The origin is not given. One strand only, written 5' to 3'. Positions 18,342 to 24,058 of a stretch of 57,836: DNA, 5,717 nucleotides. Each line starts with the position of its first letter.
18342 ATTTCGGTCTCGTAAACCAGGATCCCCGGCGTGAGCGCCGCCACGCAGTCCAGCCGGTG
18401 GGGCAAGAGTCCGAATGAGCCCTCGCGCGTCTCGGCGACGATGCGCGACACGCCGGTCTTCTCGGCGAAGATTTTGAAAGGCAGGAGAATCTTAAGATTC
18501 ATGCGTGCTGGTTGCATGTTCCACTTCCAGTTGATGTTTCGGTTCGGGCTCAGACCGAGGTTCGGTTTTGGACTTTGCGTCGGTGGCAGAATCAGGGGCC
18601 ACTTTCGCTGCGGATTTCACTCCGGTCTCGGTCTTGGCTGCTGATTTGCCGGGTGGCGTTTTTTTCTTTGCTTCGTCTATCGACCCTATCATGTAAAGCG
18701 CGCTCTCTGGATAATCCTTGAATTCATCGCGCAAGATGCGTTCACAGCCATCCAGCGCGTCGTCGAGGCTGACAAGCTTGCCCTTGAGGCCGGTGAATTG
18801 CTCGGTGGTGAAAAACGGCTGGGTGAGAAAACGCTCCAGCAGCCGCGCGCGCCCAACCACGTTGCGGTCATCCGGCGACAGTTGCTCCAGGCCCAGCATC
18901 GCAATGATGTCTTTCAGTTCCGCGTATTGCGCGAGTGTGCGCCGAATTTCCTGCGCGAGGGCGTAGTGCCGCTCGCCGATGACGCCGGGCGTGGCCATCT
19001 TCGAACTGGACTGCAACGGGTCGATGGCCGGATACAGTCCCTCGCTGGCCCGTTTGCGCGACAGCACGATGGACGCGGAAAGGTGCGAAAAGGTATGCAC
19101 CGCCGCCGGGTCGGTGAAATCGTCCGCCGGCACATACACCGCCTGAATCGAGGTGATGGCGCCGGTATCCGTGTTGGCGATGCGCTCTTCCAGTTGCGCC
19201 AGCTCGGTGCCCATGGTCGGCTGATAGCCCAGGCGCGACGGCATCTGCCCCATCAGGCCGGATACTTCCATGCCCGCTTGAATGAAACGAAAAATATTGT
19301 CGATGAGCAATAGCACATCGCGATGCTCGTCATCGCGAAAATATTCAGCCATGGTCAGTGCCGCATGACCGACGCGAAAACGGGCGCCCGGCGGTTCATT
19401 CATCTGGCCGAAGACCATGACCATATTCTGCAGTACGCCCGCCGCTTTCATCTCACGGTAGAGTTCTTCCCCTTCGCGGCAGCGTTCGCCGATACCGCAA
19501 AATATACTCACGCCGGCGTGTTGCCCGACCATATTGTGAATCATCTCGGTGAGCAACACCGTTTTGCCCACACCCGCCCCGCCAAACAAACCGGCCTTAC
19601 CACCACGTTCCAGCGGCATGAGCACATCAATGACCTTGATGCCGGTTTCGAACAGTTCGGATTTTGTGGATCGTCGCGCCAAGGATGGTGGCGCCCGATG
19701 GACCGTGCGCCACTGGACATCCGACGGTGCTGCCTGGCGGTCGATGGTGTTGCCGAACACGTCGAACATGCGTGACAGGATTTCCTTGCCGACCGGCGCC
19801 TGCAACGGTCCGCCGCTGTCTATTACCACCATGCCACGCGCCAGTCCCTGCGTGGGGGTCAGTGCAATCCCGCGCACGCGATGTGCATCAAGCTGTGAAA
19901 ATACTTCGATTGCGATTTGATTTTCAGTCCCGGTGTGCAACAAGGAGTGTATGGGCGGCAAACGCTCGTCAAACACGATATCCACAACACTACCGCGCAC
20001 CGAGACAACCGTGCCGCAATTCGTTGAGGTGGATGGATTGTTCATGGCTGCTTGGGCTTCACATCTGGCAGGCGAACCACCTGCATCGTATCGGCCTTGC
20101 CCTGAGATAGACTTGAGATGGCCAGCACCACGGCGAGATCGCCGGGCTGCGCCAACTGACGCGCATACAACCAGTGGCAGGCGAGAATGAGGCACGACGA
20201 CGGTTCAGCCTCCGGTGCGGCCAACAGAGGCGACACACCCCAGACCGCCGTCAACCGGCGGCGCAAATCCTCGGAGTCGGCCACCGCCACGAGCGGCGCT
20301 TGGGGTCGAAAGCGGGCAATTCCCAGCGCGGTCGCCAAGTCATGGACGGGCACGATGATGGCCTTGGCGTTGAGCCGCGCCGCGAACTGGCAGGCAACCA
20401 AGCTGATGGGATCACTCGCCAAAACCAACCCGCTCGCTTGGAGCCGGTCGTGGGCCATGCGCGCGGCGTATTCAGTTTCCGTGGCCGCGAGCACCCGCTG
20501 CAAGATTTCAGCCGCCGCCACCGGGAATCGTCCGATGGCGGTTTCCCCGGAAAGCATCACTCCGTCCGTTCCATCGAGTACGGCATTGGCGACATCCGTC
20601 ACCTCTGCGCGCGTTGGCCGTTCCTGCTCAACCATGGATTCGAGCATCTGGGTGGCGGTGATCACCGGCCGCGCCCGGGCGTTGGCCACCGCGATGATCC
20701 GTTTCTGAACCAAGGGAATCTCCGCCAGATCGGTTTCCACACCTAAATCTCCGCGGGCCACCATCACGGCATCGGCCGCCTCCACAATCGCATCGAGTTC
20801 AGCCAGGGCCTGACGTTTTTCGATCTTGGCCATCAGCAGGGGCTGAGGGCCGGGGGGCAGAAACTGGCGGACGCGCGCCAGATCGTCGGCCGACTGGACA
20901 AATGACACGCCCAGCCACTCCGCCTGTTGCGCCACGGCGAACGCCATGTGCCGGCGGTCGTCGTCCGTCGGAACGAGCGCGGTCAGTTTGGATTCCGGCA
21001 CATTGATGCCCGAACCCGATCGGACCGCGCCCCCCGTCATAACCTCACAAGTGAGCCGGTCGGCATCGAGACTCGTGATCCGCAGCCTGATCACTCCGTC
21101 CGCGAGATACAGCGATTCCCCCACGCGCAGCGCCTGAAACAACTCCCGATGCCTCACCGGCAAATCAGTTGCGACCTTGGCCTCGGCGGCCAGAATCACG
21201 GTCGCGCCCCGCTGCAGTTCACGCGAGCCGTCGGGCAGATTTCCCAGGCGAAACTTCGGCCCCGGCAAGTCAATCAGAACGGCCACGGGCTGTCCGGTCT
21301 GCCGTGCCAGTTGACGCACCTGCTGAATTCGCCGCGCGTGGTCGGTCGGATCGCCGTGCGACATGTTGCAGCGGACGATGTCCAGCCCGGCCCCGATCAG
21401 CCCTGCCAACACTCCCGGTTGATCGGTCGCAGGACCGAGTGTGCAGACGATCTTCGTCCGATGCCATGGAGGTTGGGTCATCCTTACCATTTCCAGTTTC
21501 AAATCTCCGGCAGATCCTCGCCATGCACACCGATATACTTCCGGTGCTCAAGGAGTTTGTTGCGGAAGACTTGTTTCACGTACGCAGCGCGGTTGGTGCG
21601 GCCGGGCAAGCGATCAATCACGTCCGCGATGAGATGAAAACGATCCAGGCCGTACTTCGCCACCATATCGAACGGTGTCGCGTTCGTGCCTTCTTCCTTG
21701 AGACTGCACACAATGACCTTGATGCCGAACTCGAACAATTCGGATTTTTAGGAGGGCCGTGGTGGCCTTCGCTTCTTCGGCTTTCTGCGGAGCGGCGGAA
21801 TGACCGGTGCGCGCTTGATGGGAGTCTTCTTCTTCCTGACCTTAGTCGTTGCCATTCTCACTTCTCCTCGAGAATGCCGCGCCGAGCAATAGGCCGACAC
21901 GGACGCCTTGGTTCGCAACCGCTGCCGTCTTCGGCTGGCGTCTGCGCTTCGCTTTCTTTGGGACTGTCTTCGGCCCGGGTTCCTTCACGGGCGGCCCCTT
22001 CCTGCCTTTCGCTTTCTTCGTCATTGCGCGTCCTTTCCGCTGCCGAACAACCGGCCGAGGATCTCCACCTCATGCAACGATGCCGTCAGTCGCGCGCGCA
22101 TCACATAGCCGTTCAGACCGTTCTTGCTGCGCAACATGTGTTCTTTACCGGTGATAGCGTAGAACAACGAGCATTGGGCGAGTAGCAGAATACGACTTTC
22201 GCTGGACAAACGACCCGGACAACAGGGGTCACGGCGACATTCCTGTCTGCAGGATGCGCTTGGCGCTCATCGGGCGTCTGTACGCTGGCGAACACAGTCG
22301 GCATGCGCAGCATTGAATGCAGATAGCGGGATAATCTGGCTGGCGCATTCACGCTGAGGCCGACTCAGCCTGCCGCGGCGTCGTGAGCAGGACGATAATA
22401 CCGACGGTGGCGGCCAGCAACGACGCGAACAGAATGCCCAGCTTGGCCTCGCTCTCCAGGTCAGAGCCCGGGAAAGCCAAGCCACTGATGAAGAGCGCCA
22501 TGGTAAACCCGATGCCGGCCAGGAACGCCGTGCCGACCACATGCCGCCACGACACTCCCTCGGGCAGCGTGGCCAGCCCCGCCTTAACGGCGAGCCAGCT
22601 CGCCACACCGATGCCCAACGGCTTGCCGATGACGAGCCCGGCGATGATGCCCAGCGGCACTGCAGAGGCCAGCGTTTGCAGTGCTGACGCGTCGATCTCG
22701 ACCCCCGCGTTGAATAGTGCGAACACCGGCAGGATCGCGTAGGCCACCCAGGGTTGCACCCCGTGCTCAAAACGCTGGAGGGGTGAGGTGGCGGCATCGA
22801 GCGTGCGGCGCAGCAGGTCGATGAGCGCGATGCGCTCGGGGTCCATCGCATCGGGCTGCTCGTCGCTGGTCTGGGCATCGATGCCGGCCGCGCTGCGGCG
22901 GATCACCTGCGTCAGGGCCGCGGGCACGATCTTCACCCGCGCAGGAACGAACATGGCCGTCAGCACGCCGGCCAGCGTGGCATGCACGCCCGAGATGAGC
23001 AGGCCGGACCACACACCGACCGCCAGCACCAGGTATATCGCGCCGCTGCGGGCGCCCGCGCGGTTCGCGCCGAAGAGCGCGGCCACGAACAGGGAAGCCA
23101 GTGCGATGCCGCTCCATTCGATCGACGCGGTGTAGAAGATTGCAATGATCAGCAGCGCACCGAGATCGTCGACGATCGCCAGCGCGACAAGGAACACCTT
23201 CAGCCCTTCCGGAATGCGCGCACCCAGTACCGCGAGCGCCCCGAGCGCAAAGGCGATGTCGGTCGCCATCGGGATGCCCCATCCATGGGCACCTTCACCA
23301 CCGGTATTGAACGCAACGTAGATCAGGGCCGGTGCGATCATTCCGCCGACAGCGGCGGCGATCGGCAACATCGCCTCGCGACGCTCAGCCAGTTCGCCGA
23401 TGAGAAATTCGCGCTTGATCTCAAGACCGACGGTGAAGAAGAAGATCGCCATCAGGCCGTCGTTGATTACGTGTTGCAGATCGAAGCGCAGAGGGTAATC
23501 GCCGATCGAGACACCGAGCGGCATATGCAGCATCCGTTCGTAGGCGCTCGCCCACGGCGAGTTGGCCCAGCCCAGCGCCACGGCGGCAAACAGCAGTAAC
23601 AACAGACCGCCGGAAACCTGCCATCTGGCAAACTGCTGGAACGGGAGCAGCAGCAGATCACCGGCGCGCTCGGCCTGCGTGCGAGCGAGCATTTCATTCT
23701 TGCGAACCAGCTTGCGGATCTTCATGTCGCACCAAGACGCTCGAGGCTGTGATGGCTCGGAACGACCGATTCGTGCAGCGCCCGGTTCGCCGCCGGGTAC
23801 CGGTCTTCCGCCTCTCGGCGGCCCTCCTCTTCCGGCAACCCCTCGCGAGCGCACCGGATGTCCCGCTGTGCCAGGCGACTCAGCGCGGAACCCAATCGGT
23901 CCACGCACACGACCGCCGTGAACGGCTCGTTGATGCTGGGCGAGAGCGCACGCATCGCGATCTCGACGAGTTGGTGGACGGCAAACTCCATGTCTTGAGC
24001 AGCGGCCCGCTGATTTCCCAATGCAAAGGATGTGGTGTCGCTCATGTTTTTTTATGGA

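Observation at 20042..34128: Hypothesis: the left 34 kb is one 'low-energy survival' system (substrate-level ATP + polyP + ion pumps + ribosome silencing)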

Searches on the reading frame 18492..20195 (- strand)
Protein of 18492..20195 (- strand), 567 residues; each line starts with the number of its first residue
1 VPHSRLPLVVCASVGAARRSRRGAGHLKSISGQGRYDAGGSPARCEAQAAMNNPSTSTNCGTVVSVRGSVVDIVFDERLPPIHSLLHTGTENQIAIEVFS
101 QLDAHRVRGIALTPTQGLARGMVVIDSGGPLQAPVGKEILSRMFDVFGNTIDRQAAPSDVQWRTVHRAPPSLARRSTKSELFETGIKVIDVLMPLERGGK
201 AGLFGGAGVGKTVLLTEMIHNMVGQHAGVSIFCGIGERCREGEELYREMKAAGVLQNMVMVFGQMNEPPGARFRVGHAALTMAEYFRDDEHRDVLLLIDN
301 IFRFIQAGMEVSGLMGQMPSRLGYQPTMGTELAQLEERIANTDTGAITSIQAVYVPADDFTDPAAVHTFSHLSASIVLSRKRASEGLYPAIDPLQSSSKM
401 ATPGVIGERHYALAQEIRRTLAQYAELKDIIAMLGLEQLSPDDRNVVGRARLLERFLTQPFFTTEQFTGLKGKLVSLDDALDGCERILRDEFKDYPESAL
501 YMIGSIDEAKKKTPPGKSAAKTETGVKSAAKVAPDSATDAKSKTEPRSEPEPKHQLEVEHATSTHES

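Call 4: search_protein_families(library=pfam, proteins=[window:18492-20195:-])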
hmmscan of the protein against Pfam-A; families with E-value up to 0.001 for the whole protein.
window:18492-20195:- (567 aa): 3 families
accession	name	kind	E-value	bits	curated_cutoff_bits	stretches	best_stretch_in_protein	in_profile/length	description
PF00006.31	ATP-synt_ab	-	4.9e-74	249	29.5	1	185-398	1-213/213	ATP synthase alpha/beta family, nucleotide-binding domain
PF22919.1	ATP-synt_VA_C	-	1.1e-12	48.3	24.7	1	403-485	5-90/101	C-terminal domain of V and A type ATP synthase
PF02874.29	ATP-synt_ab_N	-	5.9e-08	33.5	20.9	1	63-128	1-69/69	ATP synthase alpha/beta family, beta-barrel domain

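Call 70: search_protein_families(library=ncbifam, proteins=[window:18492-19916:-])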
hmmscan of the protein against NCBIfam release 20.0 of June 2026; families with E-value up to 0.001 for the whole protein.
window:18492-19916:- (474 aa): 35 families (the best 25 are shown)
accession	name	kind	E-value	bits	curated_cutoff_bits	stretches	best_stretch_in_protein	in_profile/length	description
TIGR03305.1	alt_F1F0_F1_bet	exception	5e-256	849.5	752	1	1-416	34-449/449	alternate F1F0 ATPase, F1 subunit beta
TIGR01039.1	atpD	equivalog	2.8e-179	596.7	462.85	1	2-420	41-459/462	F0F1 ATP synthase subunit beta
NF045858.1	glide_MMOB1670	exception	1.2e-137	460.5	850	1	3-421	269-691/705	MMOB1670 family gliding motility ATPase complex subunit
NF045934.1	MSC_0618_beta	exception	1.3e-118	396.8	570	1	9-415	42-449/451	MSC_0618 family F1-like ATPase beta subunit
TIGR02546.1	III_secr_ATP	equivalog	5.7e-68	229.6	604.75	1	17-375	56-412/423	type III secretion system ATPase SctN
TIGR01026.1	fliI_yscN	subfamily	1.5e-66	225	379.5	1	13-375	71-429/440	FliI/YscN family ATPase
TIGR03496.1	FliI_clade1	equivalog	2.1e-65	221.1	619.1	1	12-374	44-404/414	flagellar protein export ATPase FliI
TIGR03498.1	FliI_clade3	equivalog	1.6e-60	205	587.45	1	9-366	43-399/418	flagellar protein export ATPase FliI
TIGR03497.1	FliI_clade2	equivalog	4.3e-60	203.8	629.8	1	16-366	48-394/413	flagellar protein export ATPase FliI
NF005391.0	PRK06936.1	equivalog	1e-58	199.2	657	1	17-366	74-419/439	type III secretion system ATPase SctN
NF006012.0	PRK08149.1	equivalog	1.7e-56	192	594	1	19-374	64-419/431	type III secretion system ATPase SctN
NF005295.0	PRK06820.1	equivalog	1.5e-55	189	690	1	21-367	80-421/440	EscN/YscN/HrcN family type III secretion system ATPase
NF006575.0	PRK09099.1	subfamily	1.3e-53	182.3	706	1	23-367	83-423/443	type III secretion system ATPase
NF006290.1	PRK08472.1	equivalog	3.5e-51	174.4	644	1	32-373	85-421/433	flagellar protein export ATPase FliI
NF005765.0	PRK07594.1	equivalog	1.4e-49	169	715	1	18-339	69-384/433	EscN/YscN/HrcN family type III secretion system ATPase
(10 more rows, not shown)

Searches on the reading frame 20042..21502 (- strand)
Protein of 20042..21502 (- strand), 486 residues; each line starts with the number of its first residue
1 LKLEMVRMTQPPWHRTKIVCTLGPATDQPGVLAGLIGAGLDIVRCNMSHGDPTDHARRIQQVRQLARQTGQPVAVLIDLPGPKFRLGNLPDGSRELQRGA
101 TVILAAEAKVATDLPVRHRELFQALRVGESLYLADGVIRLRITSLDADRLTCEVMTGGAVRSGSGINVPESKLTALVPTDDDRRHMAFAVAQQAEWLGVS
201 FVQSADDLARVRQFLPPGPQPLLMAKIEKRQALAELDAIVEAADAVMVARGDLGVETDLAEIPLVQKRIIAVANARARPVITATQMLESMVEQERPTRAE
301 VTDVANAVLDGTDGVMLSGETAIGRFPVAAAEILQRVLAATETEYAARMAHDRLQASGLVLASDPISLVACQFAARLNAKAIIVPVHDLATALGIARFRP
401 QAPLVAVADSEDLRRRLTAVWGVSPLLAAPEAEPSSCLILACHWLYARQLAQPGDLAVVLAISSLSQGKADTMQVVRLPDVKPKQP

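Call 4: search_protein_families(library=pfam, proteins=[window:20042-21502:-])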
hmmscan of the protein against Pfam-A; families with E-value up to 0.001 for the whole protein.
window:20042-21502:- (486 aa): 2 families
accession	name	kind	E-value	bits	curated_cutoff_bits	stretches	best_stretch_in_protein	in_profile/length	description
PF00224.27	PK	-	6e-97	325.1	30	1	14-330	2-327/328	Pyruvate kinase, barrel domain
PF02887.21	PK_C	-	2.2e-19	70.1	28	1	366-476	3-114/114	Pyruvate kinase, alpha/beta domain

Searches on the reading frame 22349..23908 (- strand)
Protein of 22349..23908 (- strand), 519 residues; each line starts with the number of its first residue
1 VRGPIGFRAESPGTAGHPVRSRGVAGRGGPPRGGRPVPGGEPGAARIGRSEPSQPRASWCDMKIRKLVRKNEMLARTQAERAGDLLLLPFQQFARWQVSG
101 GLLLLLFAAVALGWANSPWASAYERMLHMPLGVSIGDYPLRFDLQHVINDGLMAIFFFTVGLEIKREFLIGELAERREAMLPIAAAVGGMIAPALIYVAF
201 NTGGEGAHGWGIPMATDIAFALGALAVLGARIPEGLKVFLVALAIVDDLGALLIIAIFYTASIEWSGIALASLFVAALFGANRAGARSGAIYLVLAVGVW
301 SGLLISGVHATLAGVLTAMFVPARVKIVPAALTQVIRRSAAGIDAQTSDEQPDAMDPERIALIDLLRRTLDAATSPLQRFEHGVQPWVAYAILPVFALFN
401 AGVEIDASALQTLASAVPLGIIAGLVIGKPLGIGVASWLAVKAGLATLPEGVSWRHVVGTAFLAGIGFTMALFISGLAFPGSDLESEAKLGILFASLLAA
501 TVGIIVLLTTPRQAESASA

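Call 4: search_protein_families(library=pfam, proteins=[window:22349-23908:-])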
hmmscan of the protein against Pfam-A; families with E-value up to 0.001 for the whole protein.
window:22349-23908:- (519 aa): 1 family
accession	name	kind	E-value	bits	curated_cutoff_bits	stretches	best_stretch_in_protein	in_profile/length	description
PF06965.17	Na_H_antiport_1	-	3.4e-146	487.4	23.5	1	92-507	2-374/374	Na+/H+ antiporter 1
